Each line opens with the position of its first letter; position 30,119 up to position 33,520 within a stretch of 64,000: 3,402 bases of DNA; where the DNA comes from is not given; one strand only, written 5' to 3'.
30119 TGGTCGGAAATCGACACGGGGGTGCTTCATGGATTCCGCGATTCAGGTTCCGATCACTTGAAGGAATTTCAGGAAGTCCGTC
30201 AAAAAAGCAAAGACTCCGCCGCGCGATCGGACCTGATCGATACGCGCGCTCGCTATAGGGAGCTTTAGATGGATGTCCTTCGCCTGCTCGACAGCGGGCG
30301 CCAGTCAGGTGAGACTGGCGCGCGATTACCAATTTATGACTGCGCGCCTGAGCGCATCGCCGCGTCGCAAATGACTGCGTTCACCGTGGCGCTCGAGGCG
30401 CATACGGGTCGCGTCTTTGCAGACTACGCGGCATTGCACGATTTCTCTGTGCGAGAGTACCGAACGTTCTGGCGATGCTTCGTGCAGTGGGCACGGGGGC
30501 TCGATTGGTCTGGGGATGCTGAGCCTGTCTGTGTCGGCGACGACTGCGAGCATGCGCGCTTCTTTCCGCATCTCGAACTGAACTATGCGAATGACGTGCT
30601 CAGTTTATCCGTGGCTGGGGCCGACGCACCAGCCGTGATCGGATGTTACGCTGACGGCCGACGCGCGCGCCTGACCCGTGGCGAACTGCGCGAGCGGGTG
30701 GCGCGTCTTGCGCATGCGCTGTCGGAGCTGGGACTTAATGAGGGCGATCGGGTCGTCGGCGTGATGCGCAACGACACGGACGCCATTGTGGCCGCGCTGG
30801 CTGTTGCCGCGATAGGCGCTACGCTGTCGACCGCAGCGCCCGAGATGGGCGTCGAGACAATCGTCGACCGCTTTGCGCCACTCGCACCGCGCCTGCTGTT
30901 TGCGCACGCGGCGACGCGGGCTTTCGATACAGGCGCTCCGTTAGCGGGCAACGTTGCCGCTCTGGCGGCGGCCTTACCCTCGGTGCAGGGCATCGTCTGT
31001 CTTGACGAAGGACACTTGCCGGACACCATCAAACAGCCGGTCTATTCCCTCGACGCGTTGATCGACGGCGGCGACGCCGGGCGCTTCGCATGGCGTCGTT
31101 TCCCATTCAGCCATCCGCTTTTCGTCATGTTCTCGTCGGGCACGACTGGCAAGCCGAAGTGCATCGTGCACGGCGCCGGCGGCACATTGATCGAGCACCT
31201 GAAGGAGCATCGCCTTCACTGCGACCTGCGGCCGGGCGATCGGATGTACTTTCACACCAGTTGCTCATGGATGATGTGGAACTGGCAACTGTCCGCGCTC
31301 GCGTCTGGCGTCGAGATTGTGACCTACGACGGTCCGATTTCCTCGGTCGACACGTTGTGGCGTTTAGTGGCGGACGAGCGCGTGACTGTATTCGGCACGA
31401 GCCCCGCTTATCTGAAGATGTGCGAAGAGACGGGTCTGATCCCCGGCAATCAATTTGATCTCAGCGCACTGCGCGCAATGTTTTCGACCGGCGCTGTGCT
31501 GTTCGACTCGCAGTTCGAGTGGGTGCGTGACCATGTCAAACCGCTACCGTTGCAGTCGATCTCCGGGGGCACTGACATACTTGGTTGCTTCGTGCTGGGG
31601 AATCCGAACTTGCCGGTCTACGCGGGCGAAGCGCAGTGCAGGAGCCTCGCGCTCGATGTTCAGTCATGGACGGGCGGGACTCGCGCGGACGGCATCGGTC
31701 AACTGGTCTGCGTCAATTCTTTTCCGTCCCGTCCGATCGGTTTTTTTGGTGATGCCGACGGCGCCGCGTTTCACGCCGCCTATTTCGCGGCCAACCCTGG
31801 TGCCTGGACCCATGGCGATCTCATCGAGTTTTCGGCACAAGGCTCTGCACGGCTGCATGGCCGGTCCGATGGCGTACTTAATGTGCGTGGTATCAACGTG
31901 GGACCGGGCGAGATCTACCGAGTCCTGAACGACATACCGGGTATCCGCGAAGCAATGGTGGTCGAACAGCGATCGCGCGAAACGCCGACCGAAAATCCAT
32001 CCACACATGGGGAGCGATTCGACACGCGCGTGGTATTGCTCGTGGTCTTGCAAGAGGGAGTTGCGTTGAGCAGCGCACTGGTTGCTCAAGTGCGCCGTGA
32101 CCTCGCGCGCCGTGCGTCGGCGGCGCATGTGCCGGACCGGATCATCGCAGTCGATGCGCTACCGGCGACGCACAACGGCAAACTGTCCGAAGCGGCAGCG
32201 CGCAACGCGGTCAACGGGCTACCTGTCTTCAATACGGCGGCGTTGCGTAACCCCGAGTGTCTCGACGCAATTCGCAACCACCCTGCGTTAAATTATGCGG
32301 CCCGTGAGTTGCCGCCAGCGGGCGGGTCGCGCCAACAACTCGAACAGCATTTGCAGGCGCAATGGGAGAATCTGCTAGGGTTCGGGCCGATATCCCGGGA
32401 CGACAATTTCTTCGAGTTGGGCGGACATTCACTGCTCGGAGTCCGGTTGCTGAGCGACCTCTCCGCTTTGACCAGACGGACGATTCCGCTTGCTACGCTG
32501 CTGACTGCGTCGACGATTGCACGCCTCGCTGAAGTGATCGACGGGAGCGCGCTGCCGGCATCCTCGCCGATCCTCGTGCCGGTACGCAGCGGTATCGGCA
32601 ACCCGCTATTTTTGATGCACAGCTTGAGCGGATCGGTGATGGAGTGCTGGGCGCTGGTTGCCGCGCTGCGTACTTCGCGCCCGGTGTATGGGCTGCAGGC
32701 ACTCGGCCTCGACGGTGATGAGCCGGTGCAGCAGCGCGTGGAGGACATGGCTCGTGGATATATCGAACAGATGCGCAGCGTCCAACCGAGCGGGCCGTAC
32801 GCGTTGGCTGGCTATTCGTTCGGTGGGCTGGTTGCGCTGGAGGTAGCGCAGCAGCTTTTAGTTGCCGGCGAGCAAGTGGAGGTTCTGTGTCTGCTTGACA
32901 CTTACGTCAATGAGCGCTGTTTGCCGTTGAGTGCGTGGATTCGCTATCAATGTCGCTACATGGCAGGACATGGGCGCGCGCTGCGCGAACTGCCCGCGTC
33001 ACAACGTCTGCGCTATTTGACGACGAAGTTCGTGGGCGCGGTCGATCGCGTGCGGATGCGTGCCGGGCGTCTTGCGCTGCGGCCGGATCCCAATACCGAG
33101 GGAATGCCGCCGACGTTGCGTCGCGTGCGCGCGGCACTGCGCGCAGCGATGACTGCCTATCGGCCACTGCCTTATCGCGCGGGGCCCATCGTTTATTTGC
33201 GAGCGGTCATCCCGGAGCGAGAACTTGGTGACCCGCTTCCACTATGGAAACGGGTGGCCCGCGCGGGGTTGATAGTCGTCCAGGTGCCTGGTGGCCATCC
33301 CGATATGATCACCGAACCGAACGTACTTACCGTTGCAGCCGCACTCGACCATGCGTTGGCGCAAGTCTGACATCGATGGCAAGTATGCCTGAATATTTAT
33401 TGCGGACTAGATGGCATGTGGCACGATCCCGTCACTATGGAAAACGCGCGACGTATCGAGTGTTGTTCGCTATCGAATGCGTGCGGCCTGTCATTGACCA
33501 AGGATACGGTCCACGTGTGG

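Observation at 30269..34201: Orphan NRPS-like A-T-TE enzyme whose adenylation domain is a full-length acetoacetyl-CoA-synthetase homolog, paired with a dedicated Sfp-type PPTase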

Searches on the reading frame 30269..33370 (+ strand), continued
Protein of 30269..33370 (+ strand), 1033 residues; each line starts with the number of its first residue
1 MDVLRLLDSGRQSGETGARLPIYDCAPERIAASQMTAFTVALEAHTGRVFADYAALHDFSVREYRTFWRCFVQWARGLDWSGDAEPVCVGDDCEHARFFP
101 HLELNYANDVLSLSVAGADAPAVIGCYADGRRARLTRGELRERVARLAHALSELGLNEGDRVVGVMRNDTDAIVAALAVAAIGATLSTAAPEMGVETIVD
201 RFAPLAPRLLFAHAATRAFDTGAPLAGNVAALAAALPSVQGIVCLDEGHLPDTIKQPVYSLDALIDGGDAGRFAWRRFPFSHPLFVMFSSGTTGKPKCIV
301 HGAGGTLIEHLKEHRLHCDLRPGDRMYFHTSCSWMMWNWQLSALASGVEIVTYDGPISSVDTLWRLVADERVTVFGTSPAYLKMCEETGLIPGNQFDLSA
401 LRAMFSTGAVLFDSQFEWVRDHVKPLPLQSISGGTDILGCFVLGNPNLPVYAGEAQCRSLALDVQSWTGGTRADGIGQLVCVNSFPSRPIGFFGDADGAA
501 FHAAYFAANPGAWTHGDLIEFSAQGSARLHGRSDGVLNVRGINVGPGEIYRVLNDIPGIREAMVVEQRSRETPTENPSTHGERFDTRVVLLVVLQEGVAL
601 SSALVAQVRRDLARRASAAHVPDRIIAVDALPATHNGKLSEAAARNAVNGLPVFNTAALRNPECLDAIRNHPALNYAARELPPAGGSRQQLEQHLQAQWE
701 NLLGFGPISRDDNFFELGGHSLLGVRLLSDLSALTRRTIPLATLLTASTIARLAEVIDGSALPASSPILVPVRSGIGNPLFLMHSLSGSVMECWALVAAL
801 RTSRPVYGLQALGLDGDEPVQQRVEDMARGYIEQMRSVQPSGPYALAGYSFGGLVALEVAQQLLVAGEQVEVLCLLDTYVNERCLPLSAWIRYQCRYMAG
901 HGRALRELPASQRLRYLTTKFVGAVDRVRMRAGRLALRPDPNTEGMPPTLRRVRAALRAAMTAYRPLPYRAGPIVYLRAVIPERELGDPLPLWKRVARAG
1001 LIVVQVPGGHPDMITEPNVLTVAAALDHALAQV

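Call 83: search_protein_families(library=pfam, alignment_id=A3, max_evalue=0.00001)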
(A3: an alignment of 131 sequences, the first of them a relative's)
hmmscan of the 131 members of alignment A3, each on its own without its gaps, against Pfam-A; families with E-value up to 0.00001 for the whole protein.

A. member 1, L044:1944-3776:- (611 aa): 2 families
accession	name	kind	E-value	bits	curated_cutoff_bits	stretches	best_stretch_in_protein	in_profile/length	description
PF01494.25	FAD_binding_3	-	7.4e-70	236.3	22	1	72-409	1-347/349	FAD binding domain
PF07992.20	Pyr_redox_2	-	7.2e-10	39.2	26.1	0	74-247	2-124/291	Pyridine nucleotide-disulphide oxidoreductase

B. families by the number of members that match (of 131 scanned): 149 families (the first 25 are shown)
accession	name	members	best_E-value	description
PF02706.20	Wzz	4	1.6e-11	Chain length determinant protein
PF13692.12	Glyco_trans_1_4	3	2e-31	Glycosyl transferases group 1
PF00534.26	Glycos_transf_1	3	1.7e-29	Glycosyl transferases group 1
PF01656.29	CbiA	3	1.4e-12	CobQ/CobB/MinD/ParA nucleotide binding domain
PF13614.12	AAA_31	3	4e-12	AAA domain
PF00521.26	DNA_topoisoIV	2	4.7e-148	DNA gyrase/topoisomerase IV, subunit A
PF01019.26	G_glu_transpept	2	1.6e-145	Gamma-glutamyltranspeptidase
PF02541.22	Ppx-GppA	2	1.3e-56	Ppx/GppA phosphatase family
PF07690.21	MFS_1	2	8.8e-45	Major Facilitator Superfamily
PF07992.20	Pyr_redox_2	2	2.4e-41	Pyridine nucleotide-disulphide oxidoreductase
PF06210.16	DUF1003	2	3.5e-38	Protein of unknown function (DUF1003)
PF00083.30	Sugar_tr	2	4.2e-33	Sugar (and other) transporter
PF01370.27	Epimerase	2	9.8e-29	NAD dependent epimerase/dehydratase family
PF01522.26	Polysacc_deac_1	2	9.6e-25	Polysaccharide deacetylase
PF03167.25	UDG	2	8.6e-21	Uracil DNA glycosylase superfamily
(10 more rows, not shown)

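Call 90: search_protein_families(library=pfam, alignment_id=A4, max_evalue=0.00001)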
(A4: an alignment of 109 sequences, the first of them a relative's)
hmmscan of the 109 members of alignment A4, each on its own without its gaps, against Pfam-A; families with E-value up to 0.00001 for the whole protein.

A. member 1, L001:1913-3391:+ (493 aa): 4 families
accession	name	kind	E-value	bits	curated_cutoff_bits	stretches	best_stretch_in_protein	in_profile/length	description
PF02384.22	N6_Mtase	-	9.8e-69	232.5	20.4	1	130-421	4-276/311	N-6 DNA Methylase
PF12161.14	HsdM_N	-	7.5e-11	43.2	24.5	1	12-119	1-135/135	HsdM N-terminal domain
PF07669.17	Eco57I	-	6e-09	36.7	25.3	1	254-354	70-165/171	Eco57I restriction-modification methylase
PF01170.24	UPF0020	-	3e-06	27.5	22.3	1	162-272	18-135/197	RMKL-like, methyltransferase domain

B. families by the number of members that match (of 109 scanned): 106 families (the first 25 are shown)
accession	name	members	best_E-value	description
PF01648.25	ACPS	6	6.5e-15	4'-phosphopantetheinyl transferase superfamily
PF22624.1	AASDHPPT_N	6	7.9e-08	4'-phosphopantetheinyl transferase, N-terminal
PF07690.21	MFS_1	4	4.8e-44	Major Facilitator Superfamily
PF03466.25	LysR_substrate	4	4.8e-42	LysR substrate binding domain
PF00005.33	ABC_tran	4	2.1e-37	ABC transporter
PF00126.33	HTH_1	4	2.3e-20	Bacterial regulatory helix-turn-helix protein, lysR family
PF00528.27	BPD_transp_1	4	8.8e-20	Binding-protein-dependent transport system inner membrane component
PF02733.22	Dak1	3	2.8e-122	Dak1 domain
PF00015.26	MCPsignal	3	2.4e-54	Methyl-accepting chemotaxis protein (MCP) signalling domain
PF00990.26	GGDEF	3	1.8e-48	Diguanylate cyclase, GGDEF domain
PF13378.12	MR_MLE_C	3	1.5e-47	Enolase C-terminal domain-like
PF02734.22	Dak2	3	7.2e-45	DAK2 domain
PF01547.30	SBP_bac_1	3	1.1e-20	Bacterial extracellular solute-binding protein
PF13304.12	AAA_21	3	7.4e-12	AAA domain, putative AbiEii toxin, Type IV TA system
PF00701.28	DHDPS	2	3.9e-52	Dihydrodipicolinate synthetase family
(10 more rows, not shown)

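Call 98: find_encoding_contigs(protein=window:30269-33370:+, flank=3000, max_places=3)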
Protein window:30269-33370:+ (1033 aa): 1 contig read that carries it; 1 place shown.
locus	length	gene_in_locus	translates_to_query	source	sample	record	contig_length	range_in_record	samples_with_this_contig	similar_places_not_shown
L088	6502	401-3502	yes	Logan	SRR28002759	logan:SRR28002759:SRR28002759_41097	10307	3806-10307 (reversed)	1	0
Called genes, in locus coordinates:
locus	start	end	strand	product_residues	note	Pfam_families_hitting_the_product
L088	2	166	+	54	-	?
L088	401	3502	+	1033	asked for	PF00501:AMP-binding, PF13193:AMP-binding_C (faint), PF00550:PP-binding, PF12697:Abhydrolase_6, PF00975:Thioesterase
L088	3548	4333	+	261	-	PF22624:AASDHPPT_N (weak), PF01648:ACPS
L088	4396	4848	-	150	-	PF03466:LysR_substrate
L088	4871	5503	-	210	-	PF01292:Ni_hydr_CYTB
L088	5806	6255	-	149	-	PF10696:DUF2501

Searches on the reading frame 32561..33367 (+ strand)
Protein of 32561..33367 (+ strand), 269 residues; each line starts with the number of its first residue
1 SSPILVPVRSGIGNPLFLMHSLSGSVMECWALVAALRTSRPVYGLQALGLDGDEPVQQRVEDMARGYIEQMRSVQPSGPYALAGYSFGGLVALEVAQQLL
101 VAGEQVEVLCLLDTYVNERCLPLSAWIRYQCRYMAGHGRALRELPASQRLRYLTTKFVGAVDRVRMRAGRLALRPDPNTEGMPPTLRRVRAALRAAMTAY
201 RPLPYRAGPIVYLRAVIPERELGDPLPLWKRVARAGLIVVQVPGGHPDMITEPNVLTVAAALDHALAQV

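Call 76: predict_structure(alignment_id=A2)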
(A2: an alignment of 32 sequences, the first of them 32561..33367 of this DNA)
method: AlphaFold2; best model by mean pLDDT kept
length: 269 residues; sequences in the alignment: 32
mean_pLDDT: 91.8   pTM: 0.90
mean pLDDT of the five models: 91.8, 91.6, 91.3, 91.0, 88.9
residues with pLDDT >= 90: 198; 70-90: 66; 50-70: 5; < 50: 0
segments of 3 or more residues with pLDDT < 50: none
pLDDT, mean of each block of 10 residues (from residue 1): 83 96 90 97 93 88 96 96 97 98 97 92 93 91 92 88 85 78 88 92 95 89 90 97 93 95 91
secondary structure, 60 per line:
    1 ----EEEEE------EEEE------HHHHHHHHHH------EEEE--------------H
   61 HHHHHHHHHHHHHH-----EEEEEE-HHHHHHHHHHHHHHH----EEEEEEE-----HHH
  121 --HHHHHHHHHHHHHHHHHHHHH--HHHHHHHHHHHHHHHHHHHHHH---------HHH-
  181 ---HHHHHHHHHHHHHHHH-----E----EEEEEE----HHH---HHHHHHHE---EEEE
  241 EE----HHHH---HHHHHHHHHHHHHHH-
elements in order: E5-9 E16-19 H26-35 E42-45 H60-74 E80-85 H87-101 E106-112 H123-143 H146-167 H184-199 E210-215 H226-232 E237-242 H247-250 H254-268

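Call 79: fold_search(model_id=the predicted structure, library=pdb)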
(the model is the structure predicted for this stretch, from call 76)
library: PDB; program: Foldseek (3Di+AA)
matches with E <= 10: 1705; with E <= 0.001: 1149
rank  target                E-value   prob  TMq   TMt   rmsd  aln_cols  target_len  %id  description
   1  7crn_C                1.1e-18  1.00  0.68  0.69  10.0       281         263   27  The Functional Characterization and Crystal Structure of the Bifunctional Thioesterase Catalyzing Epimerization and Cy (released 2021-08-18)
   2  7crn_A                1.6e-18  1.00  0.69  0.70  10.5       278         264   27  The Functional Characterization and Crystal Structure of the Bifunctional Thioesterase Catalyzing Epimerization and Cy (released 2021-08-18)
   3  7dxo_A                2.4e-18  1.00  0.67  0.69   9.7       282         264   25  The mutant of bifunctional thioesterase catalyzing epimerization and cyclization (released 2022-01-26)
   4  4zxh                  4.6e-18  1.00  0.66  0.14   8.6       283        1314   27  Crystal Structure of holo-AB3403 a four domain nonribosomal peptide synthetase from Acinetobacter Baumanii (released 2015-12-30)
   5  8q0t_B                3.2e-17  1.00  0.65  0.65   8.0       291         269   23  Identification and optimisation of novel inhibitors of the Polyketide synthetase 13 thioesterase domain with antituber (released 2023-11-22)
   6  5v41_B                4.4e-17  1.00  0.62  0.61   8.3       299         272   21  Crystal Structure of Mtb Pks13 Thioesterase domain in complex with inhibitor TAM5 (released 2017-07-05)
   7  5v3x_A                2.5e-16  1.00  0.60  0.60   8.9       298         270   21  Crystal Structure of Mtb Pks13 Thioesterase domain in complex with inhibitor TAM1 (released 2017-07-05)
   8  8q0u_B                3.3e-16  1.00  0.61  0.60   8.3       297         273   22  Identification and optimisation of novel inhibitors of the Polyketide synthetase 13 thioesterase domain with antituber (released 2023-11-22)
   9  6ojd_C                3.5e-16  1.00  0.61  0.72   6.8       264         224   25  A high-resolution crystal structure of covalent complex of NocB thioesterase domain with fluorophosphonate nocardicin  (released 2019-09-11)
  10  5v42_B                3.5e-16  1.00  0.62  0.61   8.3       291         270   22  Crystal Structure of Mtb Pks13 Thioesterase domain in complex with inhibitor TAM3 (released 2017-07-05)
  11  5v3x_B                3.7e-16  1.00  0.60  0.59   8.6       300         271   20  Crystal Structure of Mtb Pks13 Thioesterase domain in complex with inhibitor TAM1 (released 2017-07-05)
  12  5v40_A                4.7e-16  1.00  0.61  0.60   8.5       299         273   22  Crystal Structure of Mtb Pks13 Thioesterase domain in complex with inhibitor TAM6 (released 2017-07-05)
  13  5v3y_B                7.2e-16  1.00  0.61  0.60   8.3       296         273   21  Crystal Structure of Mtb Pks13 Thioesterase domain in complex with inhibitor TAM16 (released 2017-07-05)
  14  5v3w_B                8.6e-16  1.00  0.64  0.64   7.9       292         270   21  Crystal Structure of the Apo form of Thioesterase domain of Mtb Pks13 (released 2017-07-05)
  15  7vjt_A                9.1e-16  1.00  0.66  0.64   7.2       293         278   21  Crystal Structure of Mtb Pks13-TE in complex with inhibitor coumestan derivative 8 (released 2022-09-28)
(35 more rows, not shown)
